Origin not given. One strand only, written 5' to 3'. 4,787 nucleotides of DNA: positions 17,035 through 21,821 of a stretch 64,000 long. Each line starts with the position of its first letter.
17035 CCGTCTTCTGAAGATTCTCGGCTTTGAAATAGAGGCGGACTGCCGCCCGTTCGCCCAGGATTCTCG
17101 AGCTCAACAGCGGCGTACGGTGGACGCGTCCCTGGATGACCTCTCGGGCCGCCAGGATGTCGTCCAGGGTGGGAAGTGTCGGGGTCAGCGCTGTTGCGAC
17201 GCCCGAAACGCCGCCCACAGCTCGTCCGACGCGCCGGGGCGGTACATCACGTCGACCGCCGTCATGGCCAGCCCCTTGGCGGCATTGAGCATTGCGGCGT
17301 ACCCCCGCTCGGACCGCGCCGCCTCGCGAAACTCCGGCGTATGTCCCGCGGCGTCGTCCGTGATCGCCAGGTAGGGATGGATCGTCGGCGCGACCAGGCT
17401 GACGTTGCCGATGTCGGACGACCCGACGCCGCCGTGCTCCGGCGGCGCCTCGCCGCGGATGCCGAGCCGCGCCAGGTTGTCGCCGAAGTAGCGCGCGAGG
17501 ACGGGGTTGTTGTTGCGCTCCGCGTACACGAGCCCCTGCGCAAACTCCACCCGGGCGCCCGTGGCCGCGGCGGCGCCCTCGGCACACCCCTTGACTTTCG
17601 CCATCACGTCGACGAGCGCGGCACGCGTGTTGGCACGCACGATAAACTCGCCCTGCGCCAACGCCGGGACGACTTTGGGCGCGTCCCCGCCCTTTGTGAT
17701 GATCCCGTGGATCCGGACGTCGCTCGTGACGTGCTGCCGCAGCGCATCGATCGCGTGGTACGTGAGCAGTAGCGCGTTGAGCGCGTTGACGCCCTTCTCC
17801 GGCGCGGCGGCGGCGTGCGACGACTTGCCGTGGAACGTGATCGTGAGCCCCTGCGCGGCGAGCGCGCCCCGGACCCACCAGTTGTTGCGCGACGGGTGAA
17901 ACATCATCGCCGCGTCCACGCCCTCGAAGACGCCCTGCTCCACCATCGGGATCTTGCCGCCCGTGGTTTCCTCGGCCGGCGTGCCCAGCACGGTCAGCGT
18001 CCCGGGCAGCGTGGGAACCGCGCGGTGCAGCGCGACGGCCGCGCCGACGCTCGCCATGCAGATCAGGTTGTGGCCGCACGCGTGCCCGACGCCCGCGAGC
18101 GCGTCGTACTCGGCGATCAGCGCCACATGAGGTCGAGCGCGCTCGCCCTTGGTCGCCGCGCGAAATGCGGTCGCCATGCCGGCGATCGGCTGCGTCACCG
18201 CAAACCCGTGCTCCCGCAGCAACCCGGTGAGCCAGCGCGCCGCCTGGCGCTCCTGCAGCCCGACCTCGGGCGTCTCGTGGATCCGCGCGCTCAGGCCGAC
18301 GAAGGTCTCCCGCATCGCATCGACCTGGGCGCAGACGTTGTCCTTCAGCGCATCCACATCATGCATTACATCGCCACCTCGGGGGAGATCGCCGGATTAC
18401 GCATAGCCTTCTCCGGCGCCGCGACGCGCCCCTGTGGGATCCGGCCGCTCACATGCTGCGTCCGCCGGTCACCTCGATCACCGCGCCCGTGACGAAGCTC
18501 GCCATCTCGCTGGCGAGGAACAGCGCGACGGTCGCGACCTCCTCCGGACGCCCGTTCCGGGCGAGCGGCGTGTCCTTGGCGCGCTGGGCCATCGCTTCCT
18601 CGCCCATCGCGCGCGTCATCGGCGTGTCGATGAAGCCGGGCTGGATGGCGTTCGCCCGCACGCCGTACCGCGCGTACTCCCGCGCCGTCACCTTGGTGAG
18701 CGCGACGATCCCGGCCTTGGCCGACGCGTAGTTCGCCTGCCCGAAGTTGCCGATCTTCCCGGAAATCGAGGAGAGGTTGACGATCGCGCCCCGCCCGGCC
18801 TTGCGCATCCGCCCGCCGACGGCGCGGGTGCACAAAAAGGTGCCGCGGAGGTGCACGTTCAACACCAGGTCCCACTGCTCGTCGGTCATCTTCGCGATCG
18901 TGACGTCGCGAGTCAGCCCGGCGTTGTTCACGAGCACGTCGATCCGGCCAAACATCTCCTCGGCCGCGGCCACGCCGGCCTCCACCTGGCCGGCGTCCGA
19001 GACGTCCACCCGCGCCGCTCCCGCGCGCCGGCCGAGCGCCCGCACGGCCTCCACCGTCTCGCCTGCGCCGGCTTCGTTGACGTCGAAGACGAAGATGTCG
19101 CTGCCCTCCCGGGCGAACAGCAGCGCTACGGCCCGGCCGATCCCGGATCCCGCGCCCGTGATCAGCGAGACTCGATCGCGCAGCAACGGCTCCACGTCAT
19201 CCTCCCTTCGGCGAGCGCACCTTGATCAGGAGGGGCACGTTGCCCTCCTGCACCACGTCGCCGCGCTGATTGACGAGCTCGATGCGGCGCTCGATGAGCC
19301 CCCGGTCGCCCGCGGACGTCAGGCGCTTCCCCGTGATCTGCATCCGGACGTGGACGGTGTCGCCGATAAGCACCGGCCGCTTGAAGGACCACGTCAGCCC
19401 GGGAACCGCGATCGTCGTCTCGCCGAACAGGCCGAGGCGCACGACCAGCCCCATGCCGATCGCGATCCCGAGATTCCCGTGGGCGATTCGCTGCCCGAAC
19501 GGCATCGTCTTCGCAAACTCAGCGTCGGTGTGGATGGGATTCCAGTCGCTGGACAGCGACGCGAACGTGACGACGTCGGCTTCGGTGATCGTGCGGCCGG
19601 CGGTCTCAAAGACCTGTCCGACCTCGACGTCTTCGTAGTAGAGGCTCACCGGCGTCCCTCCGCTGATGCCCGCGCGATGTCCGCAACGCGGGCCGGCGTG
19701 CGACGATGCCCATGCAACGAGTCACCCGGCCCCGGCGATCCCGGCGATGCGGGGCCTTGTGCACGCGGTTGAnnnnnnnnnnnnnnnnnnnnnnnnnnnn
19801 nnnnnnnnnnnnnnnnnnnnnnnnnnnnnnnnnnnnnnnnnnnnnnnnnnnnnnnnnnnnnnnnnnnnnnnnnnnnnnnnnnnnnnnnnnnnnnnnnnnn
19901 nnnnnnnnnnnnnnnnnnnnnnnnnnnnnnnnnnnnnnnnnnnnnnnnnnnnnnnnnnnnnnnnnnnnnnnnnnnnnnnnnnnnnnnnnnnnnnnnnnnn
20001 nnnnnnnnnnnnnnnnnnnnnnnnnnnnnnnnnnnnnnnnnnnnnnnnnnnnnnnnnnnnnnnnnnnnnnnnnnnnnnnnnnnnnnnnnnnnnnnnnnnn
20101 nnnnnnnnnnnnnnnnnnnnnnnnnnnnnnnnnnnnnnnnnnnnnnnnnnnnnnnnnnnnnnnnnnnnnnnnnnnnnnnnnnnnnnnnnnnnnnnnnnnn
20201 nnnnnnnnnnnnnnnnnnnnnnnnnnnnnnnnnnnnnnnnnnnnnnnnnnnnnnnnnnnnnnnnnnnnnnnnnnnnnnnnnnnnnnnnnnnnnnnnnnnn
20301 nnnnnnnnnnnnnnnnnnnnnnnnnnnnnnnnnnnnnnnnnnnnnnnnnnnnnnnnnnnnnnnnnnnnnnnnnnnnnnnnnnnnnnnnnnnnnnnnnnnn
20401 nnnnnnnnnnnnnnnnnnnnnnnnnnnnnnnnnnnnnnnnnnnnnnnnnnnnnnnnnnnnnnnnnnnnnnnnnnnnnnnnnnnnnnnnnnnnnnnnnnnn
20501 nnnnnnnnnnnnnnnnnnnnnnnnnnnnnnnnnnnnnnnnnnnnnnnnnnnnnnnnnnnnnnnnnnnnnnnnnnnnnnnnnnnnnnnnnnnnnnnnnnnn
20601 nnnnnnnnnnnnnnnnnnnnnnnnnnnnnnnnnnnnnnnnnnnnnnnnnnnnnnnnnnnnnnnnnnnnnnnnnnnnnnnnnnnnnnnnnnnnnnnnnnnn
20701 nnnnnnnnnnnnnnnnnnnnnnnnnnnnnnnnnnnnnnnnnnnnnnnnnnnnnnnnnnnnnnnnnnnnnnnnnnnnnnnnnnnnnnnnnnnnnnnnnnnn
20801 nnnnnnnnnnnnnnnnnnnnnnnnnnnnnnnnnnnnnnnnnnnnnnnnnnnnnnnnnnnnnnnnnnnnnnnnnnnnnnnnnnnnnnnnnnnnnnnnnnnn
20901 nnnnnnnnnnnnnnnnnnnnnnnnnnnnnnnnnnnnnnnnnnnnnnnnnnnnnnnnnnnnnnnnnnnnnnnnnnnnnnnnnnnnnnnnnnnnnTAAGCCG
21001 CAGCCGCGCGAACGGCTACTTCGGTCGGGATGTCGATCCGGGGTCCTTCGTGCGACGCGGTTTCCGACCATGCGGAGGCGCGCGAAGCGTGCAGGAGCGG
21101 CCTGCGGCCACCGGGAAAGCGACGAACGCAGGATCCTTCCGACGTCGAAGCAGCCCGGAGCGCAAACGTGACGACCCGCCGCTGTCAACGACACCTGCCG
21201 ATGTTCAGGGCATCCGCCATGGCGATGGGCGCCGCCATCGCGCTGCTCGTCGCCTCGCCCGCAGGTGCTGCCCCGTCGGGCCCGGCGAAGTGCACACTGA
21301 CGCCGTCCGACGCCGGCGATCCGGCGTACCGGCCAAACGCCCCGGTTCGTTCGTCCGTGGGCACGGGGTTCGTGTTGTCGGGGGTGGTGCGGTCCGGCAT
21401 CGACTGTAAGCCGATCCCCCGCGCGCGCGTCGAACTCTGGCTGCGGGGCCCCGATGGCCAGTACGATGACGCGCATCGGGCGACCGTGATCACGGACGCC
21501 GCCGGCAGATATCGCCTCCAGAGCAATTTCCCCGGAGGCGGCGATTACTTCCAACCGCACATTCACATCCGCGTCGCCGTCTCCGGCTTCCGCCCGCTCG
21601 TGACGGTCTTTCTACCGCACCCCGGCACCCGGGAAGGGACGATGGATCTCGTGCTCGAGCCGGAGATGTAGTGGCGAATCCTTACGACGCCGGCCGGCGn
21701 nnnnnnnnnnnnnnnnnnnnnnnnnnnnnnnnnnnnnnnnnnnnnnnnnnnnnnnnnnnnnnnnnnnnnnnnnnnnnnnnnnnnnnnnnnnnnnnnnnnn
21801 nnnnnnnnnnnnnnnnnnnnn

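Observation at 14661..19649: Tightly packed five-gene operon mixing CoA-hydratase, SDR, M20D amidohydrolase, threonine-type dehydratase and an ArgH-family lyase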

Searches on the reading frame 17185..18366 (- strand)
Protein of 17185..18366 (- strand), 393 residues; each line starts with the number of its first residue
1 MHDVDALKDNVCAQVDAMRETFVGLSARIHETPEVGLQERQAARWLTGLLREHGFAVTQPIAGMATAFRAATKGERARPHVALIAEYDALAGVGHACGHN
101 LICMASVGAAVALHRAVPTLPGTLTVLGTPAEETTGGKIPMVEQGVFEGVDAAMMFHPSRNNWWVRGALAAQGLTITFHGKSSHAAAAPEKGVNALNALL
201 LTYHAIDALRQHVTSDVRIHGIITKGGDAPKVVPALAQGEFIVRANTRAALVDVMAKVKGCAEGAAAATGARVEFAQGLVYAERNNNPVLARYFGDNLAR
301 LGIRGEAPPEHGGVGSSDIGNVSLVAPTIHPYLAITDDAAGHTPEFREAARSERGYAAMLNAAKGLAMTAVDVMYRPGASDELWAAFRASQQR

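Call 5: search_protein_families(library=pfam, proteins=[window:17185-18366:-])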
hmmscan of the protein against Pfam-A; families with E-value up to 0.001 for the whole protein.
window:17185-18366:- (393 aa): 2 families
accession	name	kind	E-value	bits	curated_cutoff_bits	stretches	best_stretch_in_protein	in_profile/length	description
PF07687.19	M20_dimer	-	9.6e-11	42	21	1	173-264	8-101/107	Peptidase dimerisation domain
PF01546.33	Peptidase_M20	-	7.6e-10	39.5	24.6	1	92-354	26-195/206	Peptidase family M20/M25/M40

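Call 8: search_protein_families(library=ncbifam, proteins=[window:17185-18366:-])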
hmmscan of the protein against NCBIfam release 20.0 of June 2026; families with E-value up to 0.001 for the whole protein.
window:17185-18366:- (393 aa): 8 families
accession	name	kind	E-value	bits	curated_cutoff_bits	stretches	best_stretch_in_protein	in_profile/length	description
TIGR01891.1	amidohydrolases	subfamily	1.1e-56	192.6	153.75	1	25-347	4-357/366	amidohydrolase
NF040868.1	carboxypep_CpsA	equivalog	1.9e-22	79.6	500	1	10-302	3-320/391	carboxypeptidase CpsA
TIGR01910.1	DapE-ArgE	subfamily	3.8e-13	49.4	217.6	1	105-275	112-289/373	ArgE/DapE family deacylase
NF006365.0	PRK08588.1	subfamily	1.1e-11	44.7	289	1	104-264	111-277/383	succinyl-diaminopimelate desuccinylase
NF038260.1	ectoine_DoeB_2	equivalog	4.6e-11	42.2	550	1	26-292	12-298/378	N(2)-acetyl-L-2,4-diaminobutanoate deacetylase DoeB2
NF005602.0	PRK07338.1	equivalog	1.2e-10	40.6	357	1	125-280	158-313/409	hydrolase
NF004788.0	PRK06133.1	subfamily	1.3e-09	37.5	349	1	122-258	167-303/417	glutamate carboxypeptidase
NF005678.0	PRK07473.1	equivalog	1.6e-05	24.1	386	1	106-257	120-269/376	M20/M25/M40 family metallo-hydrolase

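Call 30: search_solved_structures(query=window:17185-18366:-, show_alignments=1)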
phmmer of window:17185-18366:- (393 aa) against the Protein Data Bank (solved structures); distinct sequences matched with E-value up to 0.001: 11.
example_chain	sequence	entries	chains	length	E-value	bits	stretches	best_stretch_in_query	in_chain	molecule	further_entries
3ram_A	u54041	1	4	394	2.9e-71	243.6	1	10-374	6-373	HmrA protein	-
7yh4_A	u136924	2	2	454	8.1e-68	232.2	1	10-387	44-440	Xaa-Arg dipeptidase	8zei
8xzc_A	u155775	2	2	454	1.5e-67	231.4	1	10-387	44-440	Xaa-Arg dipeptidase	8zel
1ysj_A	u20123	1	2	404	7.9e-15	57.9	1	17-305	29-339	protein yxeP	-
3io1_A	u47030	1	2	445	2.9e-11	46.1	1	78-303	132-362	Aminobenzoyl-glutamate utilization protein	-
1xmb_A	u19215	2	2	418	4.9e-10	42.1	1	22-234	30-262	IAA-amino acid hydrolase homolog 2 | IAA-amino acid hydrolase ILR1-like 2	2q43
6slf_A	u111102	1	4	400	3.1e-06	29.6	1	26-153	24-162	N-alpha-acyl-glutamine aminoacylase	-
4ewt_A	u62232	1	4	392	1.9e-05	27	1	91-293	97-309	Peptidase, M20/M25/M40 family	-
1cg2_A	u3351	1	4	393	0.00012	24.4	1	122-241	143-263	CARBOXYPEPTIDASE G2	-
7m6u_A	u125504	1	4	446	0.00019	23.7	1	122-241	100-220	Carboxypeptidase G2 circular permuation pro-domain fusion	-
6xj5_A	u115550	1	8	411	0.00023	23.4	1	122-241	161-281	Carboxypeptidase G2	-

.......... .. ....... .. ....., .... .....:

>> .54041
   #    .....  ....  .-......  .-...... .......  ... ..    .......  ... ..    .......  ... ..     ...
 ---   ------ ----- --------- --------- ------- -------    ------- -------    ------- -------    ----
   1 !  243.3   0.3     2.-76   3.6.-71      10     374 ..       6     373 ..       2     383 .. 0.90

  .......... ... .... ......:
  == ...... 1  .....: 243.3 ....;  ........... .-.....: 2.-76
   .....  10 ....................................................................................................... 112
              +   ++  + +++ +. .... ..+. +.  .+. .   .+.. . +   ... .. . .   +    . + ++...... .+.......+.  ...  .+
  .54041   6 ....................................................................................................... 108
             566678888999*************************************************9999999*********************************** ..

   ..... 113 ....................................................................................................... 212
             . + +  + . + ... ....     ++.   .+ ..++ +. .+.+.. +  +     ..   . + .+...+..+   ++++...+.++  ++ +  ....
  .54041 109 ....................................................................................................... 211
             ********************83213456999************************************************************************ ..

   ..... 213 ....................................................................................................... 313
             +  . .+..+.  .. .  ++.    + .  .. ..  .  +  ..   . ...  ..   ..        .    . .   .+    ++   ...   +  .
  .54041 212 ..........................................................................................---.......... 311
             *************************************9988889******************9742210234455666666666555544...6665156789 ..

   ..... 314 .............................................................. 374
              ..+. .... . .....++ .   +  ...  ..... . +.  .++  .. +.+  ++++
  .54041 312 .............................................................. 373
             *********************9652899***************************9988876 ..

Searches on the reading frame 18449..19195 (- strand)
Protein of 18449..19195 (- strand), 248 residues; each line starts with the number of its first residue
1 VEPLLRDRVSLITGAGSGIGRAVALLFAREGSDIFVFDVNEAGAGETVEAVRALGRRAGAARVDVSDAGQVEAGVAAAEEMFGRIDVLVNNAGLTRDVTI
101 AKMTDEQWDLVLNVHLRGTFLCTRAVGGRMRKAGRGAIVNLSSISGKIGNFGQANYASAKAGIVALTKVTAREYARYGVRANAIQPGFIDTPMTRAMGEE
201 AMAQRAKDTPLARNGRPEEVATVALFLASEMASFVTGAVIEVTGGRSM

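Call 5: search_protein_families(library=pfam, proteins=[window:18449-19195:-])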
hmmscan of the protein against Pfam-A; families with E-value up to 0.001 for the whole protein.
window:18449-19195:- (248 aa): 3 families
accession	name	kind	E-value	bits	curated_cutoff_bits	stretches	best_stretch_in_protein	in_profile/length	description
PF13561.12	adh_short_C2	-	4.7e-65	219.9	27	1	14-245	1-234/236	Enoyl-(Acyl carrier protein) reductase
PF00106.31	adh_short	-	1.8e-56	191.2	26.6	1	9-199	2-192/195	short chain dehydrogenase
PF08659.16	KR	-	1.7e-19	70.9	22.6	1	11-185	4-174/180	KR domain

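Call 8: search_protein_families(library=ncbifam, proteins=[window:18449-19195:-])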
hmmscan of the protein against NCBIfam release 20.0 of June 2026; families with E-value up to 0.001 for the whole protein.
window:18449-19195:- (248 aa): 234 families (the best 25 are shown)
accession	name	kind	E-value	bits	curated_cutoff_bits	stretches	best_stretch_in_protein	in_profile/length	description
NF004198.0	PRK05653.1-3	equivalog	6.9e-92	307.4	296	1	3-248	3-248/248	3-oxoacyl-ACP reductase FabG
TIGR01830.1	3oxo_ACP_reduc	equivalog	2.4e-80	269.7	297.75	1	11-245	2-237/239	3-oxoacyl-[acyl-carrier-protein] reductase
NF004197.0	PRK05653.1-1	equivalog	2.2e-72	243.7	332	1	1-248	1-248/249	3-oxoacyl-ACP reductase FabG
NF009466.0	PRK12826.1-2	subfamily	8.2e-70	235.1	222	1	7-247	3-245/248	3-oxoacyl-ACP reductase FabG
NF004791.0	PRK06138.1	equivalog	1.5e-67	227.6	312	1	5-247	3-250/252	SDR family oxidoreductase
TIGR01829.1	AcAcCoA_reduct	subfamily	1.2e-65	221.5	302.1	1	8-248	1-242/242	acetoacetyl-CoA reductase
NF009464.0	PRK12824.1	subfamily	4.6e-63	213.1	269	1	8-248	3-244/245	3-oxoacyl-ACP reductase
NF006072.0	PRK08217.1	subfamily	5.5e-63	213.1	298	1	5-245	3-250/253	3-ketoacyl-(acyl-carrier-protein) reductase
NF052558.1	MBtsdlDhBudC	equivalog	2.5e-62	210.7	270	1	6-247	2-242/250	meso-2,3-butanediol dehydrogenase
NF053701.1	CsHdxCHCADhChcB2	equivalog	4e-62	209.9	350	1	6-245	2-241/245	cis-4-hydroxycyclohexanecarboxylate dehydrogenase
NF005559.1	PRK07231.1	subfamily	2.2e-61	207.5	215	1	5-247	2-248/249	glucose 1-dehydrogenase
NF004818.0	PRK06172.1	equivalog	2.2e-61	207.4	336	1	4-246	4-250/253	SDR family oxidoreductase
NF009093.0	PRK12429.1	subfamily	4.5e-61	206.4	258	1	5-246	3-256/259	3-hydroxybutyrate dehydrogenase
NF004774.0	PRK06114.1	equivalog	3.1e-60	203.7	360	1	5-245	14-258/262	SDR family oxidoreductase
NF005861.0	PRK07791.1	subfamily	1.7e-59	201.7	373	1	4-246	3-256/300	SDR family oxidoreductase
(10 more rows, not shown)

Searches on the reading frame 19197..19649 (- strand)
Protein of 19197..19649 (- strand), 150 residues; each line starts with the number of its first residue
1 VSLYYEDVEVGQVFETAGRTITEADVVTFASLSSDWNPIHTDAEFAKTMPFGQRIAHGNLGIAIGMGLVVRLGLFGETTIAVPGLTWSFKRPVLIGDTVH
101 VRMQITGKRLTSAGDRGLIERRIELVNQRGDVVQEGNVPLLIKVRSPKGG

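Call 5: search_protein_families(library=pfam, proteins=[window:19197-19649:-])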
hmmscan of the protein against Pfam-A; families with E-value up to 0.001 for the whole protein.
window:19197-19649:- (150 aa): 2 families
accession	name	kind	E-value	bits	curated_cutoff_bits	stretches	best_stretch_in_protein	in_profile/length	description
PF01575.25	MaoC_dehydratas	-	1.1e-27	96.5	27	1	10-111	6-107/123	MaoC like domain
PF13452.11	FAS1_DH_region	-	2.7e-09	37.7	22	1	10-134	3-130/132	FAS1-like, dehydratase domain region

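Call 8: search_protein_families(library=ncbifam, proteins=[window:19197-19649:-])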
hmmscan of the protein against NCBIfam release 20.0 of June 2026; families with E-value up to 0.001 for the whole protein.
window:19197-19649:- (150 aa): 6 families
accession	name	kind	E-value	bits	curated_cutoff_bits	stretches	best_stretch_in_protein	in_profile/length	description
TIGR02278.1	PaaN-DH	equivalog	9e-20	70.4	562.8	1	3-136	523-656/664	phenylacetic acid degradation bifunctional protein PaaZ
NF006045.0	PRK08190.1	subfamily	1e-15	57.6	282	1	4-139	10-138/467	bifunctional enoyl-CoA hydratase/phosphate acetyltransferase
NF040620.1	fused_HadA_HadB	exception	2.6e-14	53.4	350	1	5-70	196-261/329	fused (3R)-hydroxyacyl-ACP dehydratase subunits HadA/HadB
NF038241.1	RipB_Ich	equivalog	4.1e-13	49.6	340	1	2-144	21-164/175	(R)-specific enoyl-CoA hydratase RipB/Ich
NF010246.0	PRK13693.1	equivalog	5.6e-11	42.6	203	1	5-71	6-72/142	(3R)-hydroxyacyl-ACP dehydratase subunit HadB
NF040624.1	HadA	equivalog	0.00037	20.8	180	0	26-137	18-132/144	(3R)-hydroxyacyl-ACP dehydratase subunit HadA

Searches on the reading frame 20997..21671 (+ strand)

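Call 7: search_protein_families(library=pfam, proteins=[window:20997-21671:+])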
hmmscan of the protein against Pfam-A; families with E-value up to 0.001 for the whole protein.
window:20997-21671:+ (224 aa): 1 family
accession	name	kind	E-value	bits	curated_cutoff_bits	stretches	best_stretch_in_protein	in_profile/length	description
PF00775.27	Dioxygenase_C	-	0.00018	21.4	27.3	0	119-181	24-95/182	Dioxygenase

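Call 56: search_protein_families(library=ncbifam, proteins=[window:20997-21671:+], max_evalue=0.001)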
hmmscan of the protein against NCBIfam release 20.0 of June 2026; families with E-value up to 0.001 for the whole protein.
window:20997-21671:+ (224 aa): 0 families
